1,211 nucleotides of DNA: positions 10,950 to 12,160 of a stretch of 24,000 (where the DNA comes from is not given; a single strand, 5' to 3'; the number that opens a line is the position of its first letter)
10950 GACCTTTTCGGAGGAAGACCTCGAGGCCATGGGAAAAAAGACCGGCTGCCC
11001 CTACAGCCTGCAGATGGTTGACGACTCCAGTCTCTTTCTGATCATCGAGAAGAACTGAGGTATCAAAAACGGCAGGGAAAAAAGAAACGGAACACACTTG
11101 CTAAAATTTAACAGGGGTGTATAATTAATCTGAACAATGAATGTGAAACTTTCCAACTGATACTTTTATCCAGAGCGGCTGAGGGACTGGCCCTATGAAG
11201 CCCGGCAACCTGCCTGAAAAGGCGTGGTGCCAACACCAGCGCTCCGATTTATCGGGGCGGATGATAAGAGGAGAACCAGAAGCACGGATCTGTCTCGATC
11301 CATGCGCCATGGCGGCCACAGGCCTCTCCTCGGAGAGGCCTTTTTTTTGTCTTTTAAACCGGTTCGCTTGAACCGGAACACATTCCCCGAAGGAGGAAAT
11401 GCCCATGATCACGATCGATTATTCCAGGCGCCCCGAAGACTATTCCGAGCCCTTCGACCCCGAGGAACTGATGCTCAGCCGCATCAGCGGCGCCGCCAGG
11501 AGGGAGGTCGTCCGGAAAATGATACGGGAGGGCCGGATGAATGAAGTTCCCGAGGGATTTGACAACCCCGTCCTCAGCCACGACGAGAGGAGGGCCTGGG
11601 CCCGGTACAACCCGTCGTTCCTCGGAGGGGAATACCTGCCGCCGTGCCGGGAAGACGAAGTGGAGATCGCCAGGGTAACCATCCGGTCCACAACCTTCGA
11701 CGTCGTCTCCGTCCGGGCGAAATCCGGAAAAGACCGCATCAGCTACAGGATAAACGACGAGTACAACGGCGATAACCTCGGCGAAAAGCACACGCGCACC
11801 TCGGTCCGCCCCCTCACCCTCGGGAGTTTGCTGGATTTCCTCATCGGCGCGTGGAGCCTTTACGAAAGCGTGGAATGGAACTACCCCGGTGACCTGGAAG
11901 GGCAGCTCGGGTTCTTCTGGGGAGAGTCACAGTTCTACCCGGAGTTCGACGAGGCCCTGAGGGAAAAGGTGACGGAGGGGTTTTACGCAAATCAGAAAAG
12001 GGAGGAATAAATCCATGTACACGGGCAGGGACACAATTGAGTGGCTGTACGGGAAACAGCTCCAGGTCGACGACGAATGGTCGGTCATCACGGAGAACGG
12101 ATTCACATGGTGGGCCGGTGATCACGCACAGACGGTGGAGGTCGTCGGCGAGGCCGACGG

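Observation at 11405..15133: Tightly packed operon of small proteins with no recognisable family, sitting between a riboswitch and a type IV restriction module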

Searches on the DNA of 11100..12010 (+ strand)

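Call 14: search_rna_families(sources=[L001, L002, L003, L004], threshold=gathering)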
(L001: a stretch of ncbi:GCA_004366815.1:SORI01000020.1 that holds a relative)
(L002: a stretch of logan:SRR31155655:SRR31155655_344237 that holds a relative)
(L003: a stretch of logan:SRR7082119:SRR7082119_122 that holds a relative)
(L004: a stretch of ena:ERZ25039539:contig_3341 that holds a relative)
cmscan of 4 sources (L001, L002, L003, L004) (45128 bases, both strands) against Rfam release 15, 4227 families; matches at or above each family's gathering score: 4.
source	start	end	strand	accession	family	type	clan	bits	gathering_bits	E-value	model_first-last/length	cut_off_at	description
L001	188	296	+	RF00162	SAM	Cis-reg; riboswitch;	CL00012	90.7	44.4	1.7e-20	1-108/108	no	SAM riboswitch aptamer (S box leader)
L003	118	226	+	RF00162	SAM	Cis-reg; riboswitch;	CL00012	90.7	44.4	1.7e-20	1-108/108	no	SAM riboswitch aptamer (S box leader)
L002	6159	6267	+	RF00162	SAM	Cis-reg; riboswitch;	CL00012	89.8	44.4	3.2e-20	1-108/108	no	SAM riboswitch aptamer (S box leader)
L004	17262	17349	-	RF00005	tRNA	Gene; tRNA;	CL00001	53.6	29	7.4e-09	1-71/71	no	tRNA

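Call 46: search_rna_families(sources=[L012, L026, L032, L034, L036, L040, L043, L045, L047, L053, L069, L070, L074, L075, L080, L081, L089, L010, L011, L025], threshold=gathering)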
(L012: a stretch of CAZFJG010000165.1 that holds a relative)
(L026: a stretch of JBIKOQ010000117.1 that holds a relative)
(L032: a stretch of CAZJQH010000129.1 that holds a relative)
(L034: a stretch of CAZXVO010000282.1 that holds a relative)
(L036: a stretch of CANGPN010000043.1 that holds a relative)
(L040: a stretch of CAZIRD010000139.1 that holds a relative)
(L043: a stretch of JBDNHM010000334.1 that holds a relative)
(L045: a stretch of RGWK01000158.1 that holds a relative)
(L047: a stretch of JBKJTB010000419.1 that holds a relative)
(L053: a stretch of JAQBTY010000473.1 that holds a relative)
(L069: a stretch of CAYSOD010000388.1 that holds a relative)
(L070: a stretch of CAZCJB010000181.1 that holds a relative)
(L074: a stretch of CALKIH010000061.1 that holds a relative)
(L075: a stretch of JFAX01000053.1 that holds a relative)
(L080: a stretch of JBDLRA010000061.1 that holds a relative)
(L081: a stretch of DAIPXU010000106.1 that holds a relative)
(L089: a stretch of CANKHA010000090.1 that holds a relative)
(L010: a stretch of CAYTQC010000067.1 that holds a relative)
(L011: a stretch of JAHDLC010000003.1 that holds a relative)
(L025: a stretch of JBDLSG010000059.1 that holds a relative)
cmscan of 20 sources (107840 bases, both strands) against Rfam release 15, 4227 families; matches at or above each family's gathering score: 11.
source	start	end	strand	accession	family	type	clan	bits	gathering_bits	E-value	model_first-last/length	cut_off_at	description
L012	496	602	+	RF00162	SAM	Cis-reg; riboswitch;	CL00012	90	44.4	6.6e-20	1-108/108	no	SAM riboswitch aptamer (S box leader)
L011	208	316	+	RF00162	SAM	Cis-reg; riboswitch;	CL00012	89.1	44.4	1.2e-19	1-108/108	no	SAM riboswitch aptamer (S box leader)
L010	4948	5056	+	RF00162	SAM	Cis-reg; riboswitch;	CL00012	87.1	44.4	4.7e-19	1-108/108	no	SAM riboswitch aptamer (S box leader)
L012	1701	1804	+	RF00162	SAM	Cis-reg; riboswitch;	CL00012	83.5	44.4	5.1e-18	1-108/108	no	SAM riboswitch aptamer (S box leader)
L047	1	234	+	RF00023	tmRNA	Gene;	CL00001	80.6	47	1.8e-29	151-374/374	5'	transfer-messenger RNA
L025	1535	1606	-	RF00005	tRNA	Gene; tRNA;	CL00001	73.5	29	5.6e-14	1-71/71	no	tRNA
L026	3854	3958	+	RF01725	SAM-I-IV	Cis-reg; riboswitch;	CL00012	62.6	41.1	9.4e-08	1-99/99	no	SAM-I/IV (S-adenosyl methionine) riboswitch aptamer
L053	340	445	+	RF01725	SAM-I-IV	Cis-reg; riboswitch;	CL00012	58.3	41.1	8.7e-07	1-99/99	no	SAM-I/IV (S-adenosyl methionine) riboswitch aptamer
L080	1762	1868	+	RF01725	SAM-I-IV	Cis-reg; riboswitch;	CL00012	58.3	41.1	8.6e-07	1-99/99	no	SAM-I/IV (S-adenosyl methionine) riboswitch aptamer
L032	536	641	+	RF01725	SAM-I-IV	Cis-reg; riboswitch;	CL00012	56.9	41.1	1.8e-06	1-99/99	no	SAM-I/IV (S-adenosyl methionine) riboswitch aptamer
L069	2729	2829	+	RF01725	SAM-I-IV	Cis-reg; riboswitch;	CL00012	48.5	41.1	0.00012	1-99/99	no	SAM-I/IV (S-adenosyl methionine) riboswitch aptamer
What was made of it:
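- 11163..11270 (+): SAM-I (S-box) riboswitch aptamer, full length. Orthologous aptamers lie upstream of A in L001, L002, L003, L010, L011 and L012 (calls 14, 46).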

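Call 47: search_rna_families(sources=[L015, L030, L035, L046, L016, L057, L063, L071, L023], threshold=gathering)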
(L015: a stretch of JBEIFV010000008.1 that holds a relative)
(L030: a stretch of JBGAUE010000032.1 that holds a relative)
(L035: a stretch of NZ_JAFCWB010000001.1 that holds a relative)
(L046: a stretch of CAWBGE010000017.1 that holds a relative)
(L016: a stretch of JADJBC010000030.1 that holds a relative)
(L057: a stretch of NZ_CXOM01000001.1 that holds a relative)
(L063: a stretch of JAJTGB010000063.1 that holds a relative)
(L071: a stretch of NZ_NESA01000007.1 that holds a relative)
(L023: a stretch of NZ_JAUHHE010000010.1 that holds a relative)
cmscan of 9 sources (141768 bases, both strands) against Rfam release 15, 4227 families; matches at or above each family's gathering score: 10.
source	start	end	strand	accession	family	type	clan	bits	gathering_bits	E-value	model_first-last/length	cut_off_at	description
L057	3144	3217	+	RF00005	tRNA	Gene; tRNA;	CL00001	67.6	29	3.2e-12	1-71/71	no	tRNA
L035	5211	5284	+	RF00005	tRNA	Gene; tRNA;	CL00001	67.2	29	4e-12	1-71/71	no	tRNA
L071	6434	6539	+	RF01725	SAM-I-IV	Cis-reg; riboswitch;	CL00012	66.4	41.1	1.8e-08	1-99/99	no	SAM-I/IV (S-adenosyl methionine) riboswitch aptamer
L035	5570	5674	+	RF01725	SAM-I-IV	Cis-reg; riboswitch;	CL00012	63.2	41.1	9.3e-08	1-99/99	no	SAM-I/IV (S-adenosyl methionine) riboswitch aptamer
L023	7441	7545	+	RF01725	SAM-I-IV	Cis-reg; riboswitch;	CL00012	61.4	41.1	2.4e-07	1-99/99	no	SAM-I/IV (S-adenosyl methionine) riboswitch aptamer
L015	5981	6106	+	RF01725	SAM-I-IV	Cis-reg; riboswitch;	CL00012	54.3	41.1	8.6e-06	1-99/99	no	SAM-I/IV (S-adenosyl methionine) riboswitch aptamer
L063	7764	7867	+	RF01725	SAM-I-IV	Cis-reg; riboswitch;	CL00012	48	41.1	0.00021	1-99/99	no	SAM-I/IV (S-adenosyl methionine) riboswitch aptamer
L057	7773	7876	+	RF01725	SAM-I-IV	Cis-reg; riboswitch;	CL00012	45.9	41.1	0.00062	1-99/99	no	SAM-I/IV (S-adenosyl methionine) riboswitch aptamer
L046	6398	6472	+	RF00521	SAM_alpha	Cis-reg; riboswitch;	-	39.7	36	4e-05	1-79/79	no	Alpha-proteobacteria SAM riboswitch aptamer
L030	7605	7682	+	RF00521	SAM_alpha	Cis-reg; riboswitch;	-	37.3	36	0.00019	1-79/79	no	Alpha-proteobacteria SAM riboswitch aptamer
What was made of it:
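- SAM-I/IV was found by Rfam in 11 loci (calls 46, 47) and by a model built from those in 31 of 77 loci.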

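Call 50: build_rna_model(alignment_id=A4)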
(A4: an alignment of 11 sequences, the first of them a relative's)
Model R1 built from alignment A4 (11 sequences, 143 columns); structure: RNAalifold consensus.
model positions 115; base pairs 13; branch points 1; effective number of sequences 3.3; information 0.59 bits per position. Calibrated on 0.2 Mb of random sequence (short: E-values are rough).
structure used (alignment columns):
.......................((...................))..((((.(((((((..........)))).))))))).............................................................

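Call 52: search_with_rna_model(model_id=R1, sources=[L004, L013, L014, L015, L016, L017, L018, L019, L020, L021, L022, L023, L024, L025, L026, L027, L028, L029, L030, L031, L032, L033, L034, L035, L036, L037, L038, L039, L040, L041, L042, L043, L044, L045, L046, L047, L048, L049, L050, L051, L052, L053, L054, L055, L056, L057, L058, L059, L060, L061, L062, L063, L064, L065, L066, L067, L068, L069, L070, L071, L072, L073, L074, L075, L076, L077, L078, L079, L080, L081, L082, L083, L084, L085, L086, L087, L088, L089], max_evalue=1)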
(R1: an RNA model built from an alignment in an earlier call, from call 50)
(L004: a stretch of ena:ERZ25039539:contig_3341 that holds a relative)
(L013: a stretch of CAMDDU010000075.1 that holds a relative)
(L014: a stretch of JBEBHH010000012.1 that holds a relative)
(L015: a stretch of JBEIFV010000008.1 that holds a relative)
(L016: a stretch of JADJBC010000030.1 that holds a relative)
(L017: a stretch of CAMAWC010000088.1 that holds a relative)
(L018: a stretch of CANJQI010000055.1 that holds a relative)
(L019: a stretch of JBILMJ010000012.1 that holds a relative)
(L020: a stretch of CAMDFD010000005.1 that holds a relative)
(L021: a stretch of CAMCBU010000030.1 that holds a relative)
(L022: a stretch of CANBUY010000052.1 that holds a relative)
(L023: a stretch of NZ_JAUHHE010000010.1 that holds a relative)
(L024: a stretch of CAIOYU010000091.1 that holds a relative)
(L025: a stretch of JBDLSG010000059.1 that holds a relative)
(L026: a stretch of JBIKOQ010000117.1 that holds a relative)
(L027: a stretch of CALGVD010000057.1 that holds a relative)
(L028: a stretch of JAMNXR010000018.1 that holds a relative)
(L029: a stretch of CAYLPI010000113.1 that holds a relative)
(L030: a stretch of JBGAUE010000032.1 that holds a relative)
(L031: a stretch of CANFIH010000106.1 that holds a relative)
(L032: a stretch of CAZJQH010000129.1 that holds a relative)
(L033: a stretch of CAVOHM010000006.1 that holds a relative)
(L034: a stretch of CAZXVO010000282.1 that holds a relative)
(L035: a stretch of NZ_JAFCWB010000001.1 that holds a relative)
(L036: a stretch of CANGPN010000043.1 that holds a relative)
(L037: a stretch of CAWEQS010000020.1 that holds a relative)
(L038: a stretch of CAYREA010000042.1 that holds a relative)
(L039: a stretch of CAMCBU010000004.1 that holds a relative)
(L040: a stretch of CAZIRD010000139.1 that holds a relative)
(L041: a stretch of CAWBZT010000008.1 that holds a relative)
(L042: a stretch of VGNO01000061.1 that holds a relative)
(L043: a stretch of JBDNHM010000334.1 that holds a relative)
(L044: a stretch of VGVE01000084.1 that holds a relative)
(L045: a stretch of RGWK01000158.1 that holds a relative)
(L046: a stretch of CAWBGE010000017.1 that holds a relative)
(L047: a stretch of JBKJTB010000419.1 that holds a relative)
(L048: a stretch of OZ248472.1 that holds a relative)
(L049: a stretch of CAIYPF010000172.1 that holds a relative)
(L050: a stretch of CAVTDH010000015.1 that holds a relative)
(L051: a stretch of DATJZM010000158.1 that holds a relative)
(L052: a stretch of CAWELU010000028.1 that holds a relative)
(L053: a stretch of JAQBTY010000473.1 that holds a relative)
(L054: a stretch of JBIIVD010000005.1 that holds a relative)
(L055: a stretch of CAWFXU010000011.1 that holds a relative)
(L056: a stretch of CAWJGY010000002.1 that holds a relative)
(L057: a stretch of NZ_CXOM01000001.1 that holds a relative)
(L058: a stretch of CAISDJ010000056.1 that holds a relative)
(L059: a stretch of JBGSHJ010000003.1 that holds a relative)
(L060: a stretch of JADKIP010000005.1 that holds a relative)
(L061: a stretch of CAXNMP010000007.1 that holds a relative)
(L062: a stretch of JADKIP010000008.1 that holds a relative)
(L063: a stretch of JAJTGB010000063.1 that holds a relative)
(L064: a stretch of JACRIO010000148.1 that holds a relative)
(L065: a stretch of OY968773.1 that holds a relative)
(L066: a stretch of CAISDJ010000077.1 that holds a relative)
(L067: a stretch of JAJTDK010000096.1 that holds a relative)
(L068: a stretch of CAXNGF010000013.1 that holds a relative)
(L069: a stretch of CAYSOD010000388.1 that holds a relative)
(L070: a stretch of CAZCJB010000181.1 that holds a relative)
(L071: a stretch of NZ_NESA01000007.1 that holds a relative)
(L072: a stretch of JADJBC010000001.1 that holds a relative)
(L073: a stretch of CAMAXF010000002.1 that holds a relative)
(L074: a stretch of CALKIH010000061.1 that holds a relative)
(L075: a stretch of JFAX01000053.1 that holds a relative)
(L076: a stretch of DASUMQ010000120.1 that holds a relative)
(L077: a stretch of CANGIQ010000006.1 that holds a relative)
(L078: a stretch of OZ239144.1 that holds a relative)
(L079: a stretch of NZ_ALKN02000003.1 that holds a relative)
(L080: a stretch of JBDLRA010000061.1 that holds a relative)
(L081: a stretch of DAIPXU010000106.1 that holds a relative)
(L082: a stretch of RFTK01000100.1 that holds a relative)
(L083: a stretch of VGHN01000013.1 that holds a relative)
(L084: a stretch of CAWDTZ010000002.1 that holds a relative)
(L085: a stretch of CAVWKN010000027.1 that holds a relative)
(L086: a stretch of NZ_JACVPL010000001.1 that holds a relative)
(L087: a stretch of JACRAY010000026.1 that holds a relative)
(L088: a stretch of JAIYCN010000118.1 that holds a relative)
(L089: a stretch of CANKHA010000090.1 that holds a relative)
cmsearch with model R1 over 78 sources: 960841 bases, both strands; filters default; matches with E-value up to 1: 32.
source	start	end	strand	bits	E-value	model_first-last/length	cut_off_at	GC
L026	3849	3963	+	111.3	3.4e-22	1-115/115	no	0.54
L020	7436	7550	+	110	6.8e-22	1-115/115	no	0.56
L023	7436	7550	+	109.4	9.4e-22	1-115/115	no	0.58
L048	7439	7553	+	109.3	9.9e-22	1-115/115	no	0.54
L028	7436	7550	+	108.6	1.4e-21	1-115/115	no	0.57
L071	6429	6544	+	105.9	6.2e-21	1-115/115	no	0.53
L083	3666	3782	+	102.5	3.7e-20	1-115/115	no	0.57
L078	7424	7540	+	102.3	4e-20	1-115/115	no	0.59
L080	1757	1873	+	102.3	4e-20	1-115/115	no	0.59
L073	6195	6311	+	100.8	8.9e-20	1-115/115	no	0.59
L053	335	450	+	98.8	2.7e-19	1-115/115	no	0.58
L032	531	646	+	92.1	8.9e-18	1-115/115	no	0.66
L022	7083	7198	+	88.2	7.1e-17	1-115/115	no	0.53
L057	7768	7881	+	88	8e-17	1-115/115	no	0.54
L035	5565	5679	+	86.7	1.6e-16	1-115/115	no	0.63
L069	2724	2847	+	86.5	1.8e-16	1-115/115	no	0.66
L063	7759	7872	+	84.1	6.2e-16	1-115/115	no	0.53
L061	2921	3034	+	81.4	2.7e-15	1-115/115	no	0.51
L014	7034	7146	+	81.2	2.9e-15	1-115/115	no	0.6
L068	7759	7872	+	81.2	3e-15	1-115/115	no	0.5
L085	7714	7824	+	74.5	9.9e-14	1-115/115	no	0.64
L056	7842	7955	+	74.5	1e-13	1-115/115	no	0.69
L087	7809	7919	+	66.4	7.3e-12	1-115/115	no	0.67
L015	5976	6111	+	66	9e-12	1-115/115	no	0.55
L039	6534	6650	+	62.3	6.4e-11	1-115/115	no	0.58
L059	7738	7854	+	62.2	6.9e-11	1-115/115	no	0.66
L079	7758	7871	+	60.6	1.6e-10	1-115/115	no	0.53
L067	7827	7931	+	58.7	4.3e-10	1-115/115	no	0.48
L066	7752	7870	+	56.9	1.1e-09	1-115/115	no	0.63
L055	7771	7889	+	55.2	2.7e-09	1-115/115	no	0.67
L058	7664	7780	+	54.4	4.3e-09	1-115/115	no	0.61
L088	6461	6490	+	25.4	0.02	36-64/115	no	0.6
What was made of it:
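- Every full-length match lies on the A strand upstream of A (call 52).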

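Call 53: search_rna_families(sources=[L013, L017, L018, L019, L021, L024, L027, L029, L031, L033], threshold=gathering)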
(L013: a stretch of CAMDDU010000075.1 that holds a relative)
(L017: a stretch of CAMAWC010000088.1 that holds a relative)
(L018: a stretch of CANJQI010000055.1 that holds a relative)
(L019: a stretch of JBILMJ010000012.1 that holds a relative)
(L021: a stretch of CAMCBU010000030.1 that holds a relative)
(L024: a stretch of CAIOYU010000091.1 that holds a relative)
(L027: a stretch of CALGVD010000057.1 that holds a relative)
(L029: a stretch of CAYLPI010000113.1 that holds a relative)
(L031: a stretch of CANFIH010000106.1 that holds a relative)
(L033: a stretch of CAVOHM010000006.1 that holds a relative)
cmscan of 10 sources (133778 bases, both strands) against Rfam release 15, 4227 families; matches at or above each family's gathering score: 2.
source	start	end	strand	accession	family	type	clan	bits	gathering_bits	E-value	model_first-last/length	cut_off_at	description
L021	4659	4730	-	RF00005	tRNA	Gene; tRNA;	CL00001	71.7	29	2.2e-13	1-71/71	no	tRNA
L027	4184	4280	-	RF00169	Bacteria_small_SRP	Gene;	CL00003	66.8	40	2.7e-12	1-97/97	no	Bacterial small signal recognition particle RNA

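Call 54: search_rna_families(sources=[L037, L038, L041, L042, L049, L050, L052, L054, L060, L044], threshold=gathering)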
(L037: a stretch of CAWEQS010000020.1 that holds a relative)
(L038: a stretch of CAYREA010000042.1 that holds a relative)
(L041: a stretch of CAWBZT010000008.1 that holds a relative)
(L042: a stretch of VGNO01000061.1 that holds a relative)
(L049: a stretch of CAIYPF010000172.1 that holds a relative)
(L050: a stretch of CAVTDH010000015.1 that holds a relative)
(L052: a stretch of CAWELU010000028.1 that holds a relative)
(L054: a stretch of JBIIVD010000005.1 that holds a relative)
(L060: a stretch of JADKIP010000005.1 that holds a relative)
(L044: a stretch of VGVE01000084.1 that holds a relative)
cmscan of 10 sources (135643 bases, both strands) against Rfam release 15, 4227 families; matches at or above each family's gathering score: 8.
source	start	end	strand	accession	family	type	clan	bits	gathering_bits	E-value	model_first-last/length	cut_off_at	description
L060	11319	11468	+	RF02012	group-II-D1D4-7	Intron;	CL00102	109.4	34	8.9e-22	1-151/151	no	Group II catalytic intron D1-D4-7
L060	9396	9469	+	RF00005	tRNA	Gene; tRNA;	CL00001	70.4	29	5.3e-13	1-71/71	no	tRNA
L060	9565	9636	+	RF00005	tRNA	Gene; tRNA;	CL00001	68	29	2.4e-12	1-71/71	no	tRNA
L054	3907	3993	-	RF00005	tRNA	Gene; tRNA;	CL00001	59.1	29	6.7e-10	1-71/71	no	tRNA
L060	13385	13461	+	RF00029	Intron_gpII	Intron;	-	59.1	40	9.5e-09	1-77/77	no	Group II catalytic intron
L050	8761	8848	-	RF00005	tRNA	Gene; tRNA;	CL00001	53.6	29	2.2e-08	1-71/71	no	tRNA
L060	9483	9555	+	RF00005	tRNA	Gene; tRNA;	CL00001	44.2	29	8.5e-06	1-71/71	no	tRNA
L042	4277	4353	+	RF00521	SAM_alpha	Cis-reg; riboswitch;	-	37.9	36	0.00012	1-79/79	no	Alpha-proteobacteria SAM riboswitch aptamer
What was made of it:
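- On SAM-II riboswitch (RF00521), for the RBS-proximal elements of proteobacterial A loci: Three elements pass at 37-40 bits against a threshold of 36 (calls 47, 54).
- SAM-II (RF00521) passes the Rfam threshold in three loci (calls 47, 54).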

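Call 55: search_rna_families(sources=[L062, L064, L065, L072, L076, L077, L082, L086, L051], threshold=gathering)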
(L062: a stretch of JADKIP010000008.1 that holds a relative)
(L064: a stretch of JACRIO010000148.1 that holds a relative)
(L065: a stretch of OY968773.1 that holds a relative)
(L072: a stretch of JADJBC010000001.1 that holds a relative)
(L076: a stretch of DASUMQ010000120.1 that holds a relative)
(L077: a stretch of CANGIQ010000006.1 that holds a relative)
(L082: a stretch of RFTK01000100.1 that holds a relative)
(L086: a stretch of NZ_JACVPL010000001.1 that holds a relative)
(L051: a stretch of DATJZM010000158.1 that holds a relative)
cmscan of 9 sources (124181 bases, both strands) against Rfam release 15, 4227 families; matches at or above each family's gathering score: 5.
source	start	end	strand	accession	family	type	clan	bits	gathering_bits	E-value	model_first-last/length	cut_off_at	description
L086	6170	6305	-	RF01718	Polynucleobacter-1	Gene; sRNA;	-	90.8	37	8.2e-18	1-141/141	no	Polynucleobacter-1 RNA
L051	5145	5217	-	RF00005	tRNA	Gene; tRNA;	CL00001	71.1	29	3.1e-13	1-71/71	no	tRNA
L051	2181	2253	-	RF00005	tRNA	Gene; tRNA;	CL00001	70.9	29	3.3e-13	1-71/71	no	tRNA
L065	665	738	+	RF00005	tRNA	Gene; tRNA;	CL00001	64.4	29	2.1e-11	1-71/71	no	tRNA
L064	9959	10032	-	RF00005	tRNA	Gene; tRNA;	CL00001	60.3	29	2.9e-10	1-71/71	no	tRNA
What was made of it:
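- On SAM-II riboswitch (RF00521), for the RBS-proximal elements of proteobacterial A loci: The majority type was not reported by Rfam in the same scans (calls 46, 47, 53-55).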

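Call 69: search_rna_families(source=window, start=11100, end=11420, threshold=gathering, show_alignments=1)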
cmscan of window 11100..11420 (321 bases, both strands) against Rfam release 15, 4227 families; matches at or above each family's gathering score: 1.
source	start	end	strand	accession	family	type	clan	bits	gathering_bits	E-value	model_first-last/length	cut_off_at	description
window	11163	11270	+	RF00162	SAM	Cis-reg; riboswitch;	CL00012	88.7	44.4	4.8e-22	1-108/108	no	SAM riboswitch aptamer (S box leader)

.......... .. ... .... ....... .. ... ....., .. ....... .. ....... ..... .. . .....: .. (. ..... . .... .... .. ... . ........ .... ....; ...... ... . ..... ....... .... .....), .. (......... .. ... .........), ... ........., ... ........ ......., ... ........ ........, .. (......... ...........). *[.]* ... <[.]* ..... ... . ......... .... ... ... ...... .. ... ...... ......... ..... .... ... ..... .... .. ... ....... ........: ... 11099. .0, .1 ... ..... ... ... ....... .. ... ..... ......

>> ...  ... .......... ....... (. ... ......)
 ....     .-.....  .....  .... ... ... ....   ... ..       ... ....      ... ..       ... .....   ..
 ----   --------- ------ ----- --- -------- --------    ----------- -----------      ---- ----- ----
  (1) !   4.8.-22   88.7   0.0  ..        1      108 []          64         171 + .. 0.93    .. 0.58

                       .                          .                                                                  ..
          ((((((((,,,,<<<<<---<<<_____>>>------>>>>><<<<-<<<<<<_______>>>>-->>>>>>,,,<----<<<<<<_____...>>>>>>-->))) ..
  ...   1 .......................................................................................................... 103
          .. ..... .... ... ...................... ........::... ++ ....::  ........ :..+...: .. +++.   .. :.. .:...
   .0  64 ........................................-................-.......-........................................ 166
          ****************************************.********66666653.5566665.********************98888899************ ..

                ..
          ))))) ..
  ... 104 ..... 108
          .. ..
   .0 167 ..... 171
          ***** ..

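Call 78: build_rna_model(alignment_id=A5)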
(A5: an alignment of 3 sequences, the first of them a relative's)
Model R2 built from alignment A5 (3 sequences, 79 columns); structure: RNAalifold consensus.
model positions 78; base pairs 18; branch points 0; effective number of sequences 3; information 0.701 bits per position. Calibrated on 0.2 Mb of random sequence (short: E-values are rough).
structure used (alignment columns):
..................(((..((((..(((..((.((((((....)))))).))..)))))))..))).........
